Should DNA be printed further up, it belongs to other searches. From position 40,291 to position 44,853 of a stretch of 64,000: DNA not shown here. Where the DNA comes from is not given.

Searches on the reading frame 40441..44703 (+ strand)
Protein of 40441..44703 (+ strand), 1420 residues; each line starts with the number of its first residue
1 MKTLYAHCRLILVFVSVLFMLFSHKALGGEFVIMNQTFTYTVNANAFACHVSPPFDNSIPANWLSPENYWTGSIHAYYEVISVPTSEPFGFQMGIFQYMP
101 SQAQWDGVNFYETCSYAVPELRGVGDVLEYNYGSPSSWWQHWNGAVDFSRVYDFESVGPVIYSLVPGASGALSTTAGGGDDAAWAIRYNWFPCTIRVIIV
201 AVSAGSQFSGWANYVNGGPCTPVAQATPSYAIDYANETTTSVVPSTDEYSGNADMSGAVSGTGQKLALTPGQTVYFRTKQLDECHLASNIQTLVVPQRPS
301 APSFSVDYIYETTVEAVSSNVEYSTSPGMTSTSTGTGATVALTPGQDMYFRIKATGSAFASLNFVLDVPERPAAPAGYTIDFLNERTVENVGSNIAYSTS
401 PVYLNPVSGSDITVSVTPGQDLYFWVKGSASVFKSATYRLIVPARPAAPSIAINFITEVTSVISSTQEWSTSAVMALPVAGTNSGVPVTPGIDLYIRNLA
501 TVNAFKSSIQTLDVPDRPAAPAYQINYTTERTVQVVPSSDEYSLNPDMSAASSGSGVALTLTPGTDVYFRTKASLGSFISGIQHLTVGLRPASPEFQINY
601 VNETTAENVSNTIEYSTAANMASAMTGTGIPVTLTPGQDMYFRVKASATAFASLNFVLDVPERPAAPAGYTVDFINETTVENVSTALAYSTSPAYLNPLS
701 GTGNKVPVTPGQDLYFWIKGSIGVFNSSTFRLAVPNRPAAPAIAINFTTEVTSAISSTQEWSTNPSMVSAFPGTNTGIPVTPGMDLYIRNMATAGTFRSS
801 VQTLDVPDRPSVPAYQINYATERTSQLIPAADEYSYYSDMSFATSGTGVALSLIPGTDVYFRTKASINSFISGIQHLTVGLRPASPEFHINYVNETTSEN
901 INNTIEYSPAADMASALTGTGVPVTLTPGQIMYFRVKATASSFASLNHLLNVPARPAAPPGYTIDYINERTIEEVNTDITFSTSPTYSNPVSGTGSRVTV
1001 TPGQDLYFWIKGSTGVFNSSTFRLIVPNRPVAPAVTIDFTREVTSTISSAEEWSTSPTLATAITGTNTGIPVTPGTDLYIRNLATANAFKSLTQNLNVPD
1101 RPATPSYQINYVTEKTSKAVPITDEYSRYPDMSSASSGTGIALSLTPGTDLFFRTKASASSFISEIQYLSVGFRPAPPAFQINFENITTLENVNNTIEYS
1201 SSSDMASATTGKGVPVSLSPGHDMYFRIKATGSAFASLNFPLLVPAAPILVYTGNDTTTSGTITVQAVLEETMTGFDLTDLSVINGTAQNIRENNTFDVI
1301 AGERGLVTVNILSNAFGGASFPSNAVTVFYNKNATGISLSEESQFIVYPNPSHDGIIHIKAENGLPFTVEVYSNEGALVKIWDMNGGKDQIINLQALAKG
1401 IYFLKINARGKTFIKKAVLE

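Call 6: search_protein_families(library=pfam, proteins=[window:40441-44703:+], max_evalue=1)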
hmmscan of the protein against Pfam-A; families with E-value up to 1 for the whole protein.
window:40441-44703:+ (1420 aa): 5 families
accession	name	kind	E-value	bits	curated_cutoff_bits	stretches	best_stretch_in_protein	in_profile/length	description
PF18962.6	Por_Secre_tail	-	2.8e-12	47.2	27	1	1347-1418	1-74/75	Secretion system C-terminal sorting domain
PF03459.23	TOBE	-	6.2e-08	33.2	22.3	0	341-355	46-60/64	TOBE domain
PF22303.2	OspG_kinase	-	0.00061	20.3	27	1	766-809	43-86/152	Protein kinase OspG, kinase domain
PF19078.6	Big_12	-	0.0016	19.1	27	1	1255-1294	13-53/102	Bacterial Ig-like domain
PF16967.11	TcfC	-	0.21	11.6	29.4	1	1369-1410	15-54/68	E-set like domain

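Call 7: search_protein_families(library=ncbifam, proteins=[window:40441-44703:+], max_evalue=1)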
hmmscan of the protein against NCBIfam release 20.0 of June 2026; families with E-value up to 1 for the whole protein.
window:40441-44703:+ (1420 aa): 5 families
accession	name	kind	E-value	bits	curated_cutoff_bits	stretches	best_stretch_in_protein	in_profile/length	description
TIGR04183.1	Por_Secre_tail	domain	2e-12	46.9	23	1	1347-1418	1-70/72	T9SS type A sorting domain-containing protein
NF038113.1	T9SSA_dep_M36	equivalog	5.4e-07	28.1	885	1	1340-1419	788-868/869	T9SS-dependent M36 family metallopeptidase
NF050177.1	TapA_OM_Porphy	equivalog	6.6e-05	21.8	500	1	1338-1420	464-544/544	TapA/TapC family T9SS-dependent outer membrane protein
NF045980.1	MAG6410_fam_LP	equivalog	0.00012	20.6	450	0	1149-1237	530-615/622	MAG6410 family transglutaminase-related lipoprotein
NF052644.1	T9SS_DNase_Rie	equivalog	0.016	14.6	260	1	1368-1417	201-248/251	T9SS-dependent surface endonuclease, AS87_RS02955 family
